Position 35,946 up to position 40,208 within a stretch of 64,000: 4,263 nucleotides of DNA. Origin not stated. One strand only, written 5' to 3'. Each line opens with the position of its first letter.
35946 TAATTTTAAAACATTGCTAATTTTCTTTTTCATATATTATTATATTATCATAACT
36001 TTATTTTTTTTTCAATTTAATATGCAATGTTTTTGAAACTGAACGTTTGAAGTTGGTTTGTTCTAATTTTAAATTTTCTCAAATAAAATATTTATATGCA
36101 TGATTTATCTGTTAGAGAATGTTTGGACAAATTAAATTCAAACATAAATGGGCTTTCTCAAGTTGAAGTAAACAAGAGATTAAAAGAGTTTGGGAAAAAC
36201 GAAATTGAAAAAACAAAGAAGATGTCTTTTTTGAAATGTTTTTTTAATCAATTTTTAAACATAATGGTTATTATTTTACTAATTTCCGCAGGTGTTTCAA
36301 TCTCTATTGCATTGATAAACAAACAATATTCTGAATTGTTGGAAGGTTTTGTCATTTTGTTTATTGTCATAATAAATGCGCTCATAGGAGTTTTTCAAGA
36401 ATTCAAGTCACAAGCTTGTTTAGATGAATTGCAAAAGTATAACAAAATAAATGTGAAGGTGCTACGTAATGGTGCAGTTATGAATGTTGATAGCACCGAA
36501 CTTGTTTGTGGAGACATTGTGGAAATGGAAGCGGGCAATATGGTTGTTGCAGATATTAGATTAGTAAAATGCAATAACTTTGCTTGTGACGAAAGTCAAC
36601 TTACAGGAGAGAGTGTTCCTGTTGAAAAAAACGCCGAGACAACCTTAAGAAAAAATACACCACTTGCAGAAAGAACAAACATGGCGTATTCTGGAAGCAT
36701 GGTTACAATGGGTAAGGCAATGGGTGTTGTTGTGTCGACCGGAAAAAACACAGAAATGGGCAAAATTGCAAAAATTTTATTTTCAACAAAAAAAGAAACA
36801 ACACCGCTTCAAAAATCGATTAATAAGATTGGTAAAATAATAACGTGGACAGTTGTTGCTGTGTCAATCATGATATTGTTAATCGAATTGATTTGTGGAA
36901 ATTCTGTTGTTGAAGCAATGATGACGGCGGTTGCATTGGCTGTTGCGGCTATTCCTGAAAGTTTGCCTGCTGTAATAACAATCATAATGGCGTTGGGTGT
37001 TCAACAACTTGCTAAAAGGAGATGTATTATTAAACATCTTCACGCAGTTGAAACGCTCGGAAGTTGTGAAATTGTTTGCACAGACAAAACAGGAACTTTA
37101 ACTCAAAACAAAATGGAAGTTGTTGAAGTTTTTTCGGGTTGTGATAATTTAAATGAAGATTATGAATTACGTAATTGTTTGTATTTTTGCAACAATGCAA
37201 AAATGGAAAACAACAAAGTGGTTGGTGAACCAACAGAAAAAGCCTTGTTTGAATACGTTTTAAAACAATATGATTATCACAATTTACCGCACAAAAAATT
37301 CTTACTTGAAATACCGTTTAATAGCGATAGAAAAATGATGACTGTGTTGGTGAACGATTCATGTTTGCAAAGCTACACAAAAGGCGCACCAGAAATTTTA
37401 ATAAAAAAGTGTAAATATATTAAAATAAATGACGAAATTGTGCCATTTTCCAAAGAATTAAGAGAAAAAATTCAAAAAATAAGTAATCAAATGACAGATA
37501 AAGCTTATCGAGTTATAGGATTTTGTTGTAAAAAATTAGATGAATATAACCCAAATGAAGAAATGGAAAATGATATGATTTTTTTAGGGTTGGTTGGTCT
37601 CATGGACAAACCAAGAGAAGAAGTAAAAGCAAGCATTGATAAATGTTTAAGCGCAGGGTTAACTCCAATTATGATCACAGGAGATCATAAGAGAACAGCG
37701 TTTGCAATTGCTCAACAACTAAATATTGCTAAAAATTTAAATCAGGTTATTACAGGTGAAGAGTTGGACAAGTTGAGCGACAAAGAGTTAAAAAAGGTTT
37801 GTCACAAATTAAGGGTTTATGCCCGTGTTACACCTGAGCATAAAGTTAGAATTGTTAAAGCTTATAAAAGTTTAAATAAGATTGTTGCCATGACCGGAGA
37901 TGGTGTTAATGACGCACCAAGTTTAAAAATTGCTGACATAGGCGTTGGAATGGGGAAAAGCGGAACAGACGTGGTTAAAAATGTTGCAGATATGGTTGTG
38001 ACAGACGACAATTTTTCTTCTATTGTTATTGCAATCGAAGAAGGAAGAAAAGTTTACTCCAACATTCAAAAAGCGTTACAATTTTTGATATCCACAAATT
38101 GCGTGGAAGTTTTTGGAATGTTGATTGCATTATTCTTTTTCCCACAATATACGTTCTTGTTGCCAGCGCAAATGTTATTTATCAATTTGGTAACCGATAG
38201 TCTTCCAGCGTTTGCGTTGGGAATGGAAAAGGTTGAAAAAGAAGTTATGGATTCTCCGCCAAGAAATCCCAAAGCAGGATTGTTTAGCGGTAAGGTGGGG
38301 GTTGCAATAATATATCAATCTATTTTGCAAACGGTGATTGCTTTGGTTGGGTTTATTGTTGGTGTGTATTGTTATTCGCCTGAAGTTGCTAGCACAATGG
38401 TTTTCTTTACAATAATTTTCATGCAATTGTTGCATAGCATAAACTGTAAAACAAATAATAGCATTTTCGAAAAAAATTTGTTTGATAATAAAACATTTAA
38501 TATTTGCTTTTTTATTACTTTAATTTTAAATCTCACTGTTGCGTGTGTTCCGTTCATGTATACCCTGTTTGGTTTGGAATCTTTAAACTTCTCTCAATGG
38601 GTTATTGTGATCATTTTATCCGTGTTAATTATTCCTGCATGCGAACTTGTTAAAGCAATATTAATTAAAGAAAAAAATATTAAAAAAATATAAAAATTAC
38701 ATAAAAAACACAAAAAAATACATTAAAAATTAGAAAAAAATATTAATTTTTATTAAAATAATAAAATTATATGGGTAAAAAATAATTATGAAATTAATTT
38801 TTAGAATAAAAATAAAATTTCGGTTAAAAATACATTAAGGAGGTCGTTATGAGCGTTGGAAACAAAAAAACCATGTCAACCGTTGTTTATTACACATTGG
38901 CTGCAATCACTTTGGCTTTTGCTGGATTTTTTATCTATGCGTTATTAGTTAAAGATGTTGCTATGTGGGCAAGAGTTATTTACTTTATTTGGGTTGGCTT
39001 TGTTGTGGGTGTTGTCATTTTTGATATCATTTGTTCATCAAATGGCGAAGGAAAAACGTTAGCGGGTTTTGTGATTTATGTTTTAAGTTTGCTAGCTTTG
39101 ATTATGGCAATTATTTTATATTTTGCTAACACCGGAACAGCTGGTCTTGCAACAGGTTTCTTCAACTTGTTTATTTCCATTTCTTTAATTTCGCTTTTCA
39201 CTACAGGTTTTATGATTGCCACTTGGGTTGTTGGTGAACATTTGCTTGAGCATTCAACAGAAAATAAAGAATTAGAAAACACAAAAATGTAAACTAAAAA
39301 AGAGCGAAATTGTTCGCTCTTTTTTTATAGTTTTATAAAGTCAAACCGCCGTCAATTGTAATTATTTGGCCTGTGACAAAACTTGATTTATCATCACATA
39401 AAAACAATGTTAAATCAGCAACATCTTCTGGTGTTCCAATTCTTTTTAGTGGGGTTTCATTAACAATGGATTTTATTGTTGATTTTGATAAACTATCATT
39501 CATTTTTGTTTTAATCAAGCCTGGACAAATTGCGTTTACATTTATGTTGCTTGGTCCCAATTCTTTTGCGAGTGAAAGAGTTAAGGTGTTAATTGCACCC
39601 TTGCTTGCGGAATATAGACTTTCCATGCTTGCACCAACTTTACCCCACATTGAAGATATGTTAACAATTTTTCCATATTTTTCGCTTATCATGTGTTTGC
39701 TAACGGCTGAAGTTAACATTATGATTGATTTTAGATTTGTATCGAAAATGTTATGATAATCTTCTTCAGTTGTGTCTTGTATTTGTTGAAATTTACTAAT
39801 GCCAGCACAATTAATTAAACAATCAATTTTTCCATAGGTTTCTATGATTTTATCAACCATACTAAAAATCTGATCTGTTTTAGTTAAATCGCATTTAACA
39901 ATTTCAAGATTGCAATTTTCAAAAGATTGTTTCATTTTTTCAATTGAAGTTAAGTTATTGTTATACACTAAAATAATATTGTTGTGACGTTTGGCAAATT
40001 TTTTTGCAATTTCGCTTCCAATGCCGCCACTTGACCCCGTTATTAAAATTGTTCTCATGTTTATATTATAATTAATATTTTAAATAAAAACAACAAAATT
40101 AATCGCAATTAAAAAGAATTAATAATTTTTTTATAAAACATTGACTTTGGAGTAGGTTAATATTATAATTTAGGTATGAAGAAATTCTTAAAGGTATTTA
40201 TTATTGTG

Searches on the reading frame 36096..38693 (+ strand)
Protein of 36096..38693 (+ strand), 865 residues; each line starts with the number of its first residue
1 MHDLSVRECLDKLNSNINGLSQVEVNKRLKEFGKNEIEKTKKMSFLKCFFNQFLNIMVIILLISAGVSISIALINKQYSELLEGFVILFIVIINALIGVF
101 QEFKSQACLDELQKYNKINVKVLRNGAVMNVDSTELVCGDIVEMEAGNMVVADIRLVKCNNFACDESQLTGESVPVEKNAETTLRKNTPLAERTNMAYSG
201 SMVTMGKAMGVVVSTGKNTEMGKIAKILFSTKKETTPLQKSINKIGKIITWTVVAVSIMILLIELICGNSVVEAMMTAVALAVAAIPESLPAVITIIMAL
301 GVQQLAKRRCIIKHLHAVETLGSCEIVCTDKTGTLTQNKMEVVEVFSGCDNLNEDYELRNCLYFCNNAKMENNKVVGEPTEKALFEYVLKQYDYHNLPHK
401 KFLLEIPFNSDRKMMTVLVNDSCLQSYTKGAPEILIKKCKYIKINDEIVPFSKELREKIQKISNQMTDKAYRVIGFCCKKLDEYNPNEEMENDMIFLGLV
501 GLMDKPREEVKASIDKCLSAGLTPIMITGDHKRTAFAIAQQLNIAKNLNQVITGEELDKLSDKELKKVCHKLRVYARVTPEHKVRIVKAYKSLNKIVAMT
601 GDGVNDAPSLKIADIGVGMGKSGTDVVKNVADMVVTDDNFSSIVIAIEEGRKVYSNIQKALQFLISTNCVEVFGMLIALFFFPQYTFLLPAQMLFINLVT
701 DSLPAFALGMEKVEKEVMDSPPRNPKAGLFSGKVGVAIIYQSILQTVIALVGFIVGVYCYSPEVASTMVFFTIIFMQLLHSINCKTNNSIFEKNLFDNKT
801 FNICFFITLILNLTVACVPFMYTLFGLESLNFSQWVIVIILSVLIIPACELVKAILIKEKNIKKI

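Call 40: search_protein_families(library=pfam, proteins=[window:36096-38693:+], max_evalue=0.001)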
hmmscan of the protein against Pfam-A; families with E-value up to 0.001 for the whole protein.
window:36096-38693:+ (865 aa): 6 families
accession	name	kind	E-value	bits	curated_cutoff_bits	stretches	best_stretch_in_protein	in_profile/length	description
PF00122.25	E1-E2_ATPase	-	1.1e-51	175.4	28.1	1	116-308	3-181/181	E1-E2 ATPase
PF00689.26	Cation_ATPase_C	-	4e-48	163.9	27.3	1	687-855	3-175/175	Cation transporting ATPase, C-terminus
PF00690.31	Cation_ATPase_N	-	5.1e-20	71.4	20.4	1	2-68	2-69/69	Cation transporter/ATPase, N-terminus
PF13246.12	Cation_ATPase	-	1.5e-14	54.2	21.7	1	365-442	3-91/91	Cation transport ATPase (P-type)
PF00702.32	Hydrolase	-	2.3e-14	54.7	26.4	1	326-614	3-191/191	haloacid dehalogenase-like hydrolase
PF08282.18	Hydrolase_3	-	0.00056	20.2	20.9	1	588-646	197-254/255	haloacid dehalogenase-like hydrolase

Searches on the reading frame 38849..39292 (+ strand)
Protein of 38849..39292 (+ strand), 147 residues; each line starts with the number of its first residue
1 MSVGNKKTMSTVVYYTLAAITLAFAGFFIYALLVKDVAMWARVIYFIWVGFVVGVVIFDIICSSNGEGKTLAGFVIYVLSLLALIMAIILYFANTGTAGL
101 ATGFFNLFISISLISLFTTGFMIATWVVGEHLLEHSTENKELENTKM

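Call 29: search_protein_families(library=pfam, proteins=[window:38849-39292:+], max_evalue=0.001)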
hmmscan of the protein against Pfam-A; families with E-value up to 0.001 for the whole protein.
window:38849-39292:+ (147 aa): 0 families

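Call 60: search_solved_structures(query=window:38849-39292:+, max_evalue=1)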
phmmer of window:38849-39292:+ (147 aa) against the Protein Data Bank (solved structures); distinct sequences matched with E-value up to 1: 0.

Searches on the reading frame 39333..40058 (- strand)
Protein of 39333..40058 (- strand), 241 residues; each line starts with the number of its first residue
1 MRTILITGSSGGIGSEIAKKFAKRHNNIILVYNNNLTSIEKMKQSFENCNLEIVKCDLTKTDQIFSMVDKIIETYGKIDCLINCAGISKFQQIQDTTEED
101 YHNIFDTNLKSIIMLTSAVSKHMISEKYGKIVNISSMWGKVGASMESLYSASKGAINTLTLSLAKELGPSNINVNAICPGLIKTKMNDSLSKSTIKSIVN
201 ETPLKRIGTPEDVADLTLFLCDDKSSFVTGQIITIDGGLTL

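Call 29: search_protein_families(library=pfam, proteins=[window:39333-40058:-], max_evalue=0.001)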
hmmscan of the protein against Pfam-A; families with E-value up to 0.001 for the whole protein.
window:39333-40058:- (241 aa): 12 families
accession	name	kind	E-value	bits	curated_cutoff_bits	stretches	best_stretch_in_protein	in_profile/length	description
PF13561.12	adh_short_C2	-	1.2e-65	221.9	27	1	11-240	6-236/236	Enoyl-(Acyl carrier protein) reductase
PF00106.31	adh_short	-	2.8e-58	197.1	26.6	1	3-192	2-192/195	short chain dehydrogenase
PF08659.16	KR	-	1.8e-17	64.3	22.6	1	3-161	2-161/180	KR domain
PF01370.27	Epimerase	-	1.5e-10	41.3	20.9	1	4-170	1-163/240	NAD dependent epimerase/dehydratase family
PF16363.11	GDP_Man_Dehyd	-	5.1e-07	29.9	27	1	5-143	1-138/332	GDP-mannose 4,6 dehydratase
PF02719.21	Polysacc_synt_2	-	2.3e-06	27.4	20.2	1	4-165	1-154/293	Polysaccharide biosynthesis protein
PF01073.25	3Beta_HSD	-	1.9e-05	24.3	22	1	5-155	1-152/280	3-beta hydroxysteroid dehydrogenase/isomerase family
PF05368.20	NmrA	-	8e-05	22.8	27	1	3-69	4-68/298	NmrA-like family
PF03435.24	Sacchrp_dh_NADP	-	8.3e-05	23.4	25.1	1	4-93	1-84/129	Saccharopine dehydrogenase NADP binding domain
PF04321.23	RmlD_sub_bind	-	0.00058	19.5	27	1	3-101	2-75/287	RmlD substrate binding domain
PF23441.1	SDR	-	0.00062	19.7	27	0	155-240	169-256/258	SDR-like rossmann domain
PF13460.12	NAD_binding_10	-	0.00093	19.5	27.2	0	8-182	1-146/184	NAD(P)H-binding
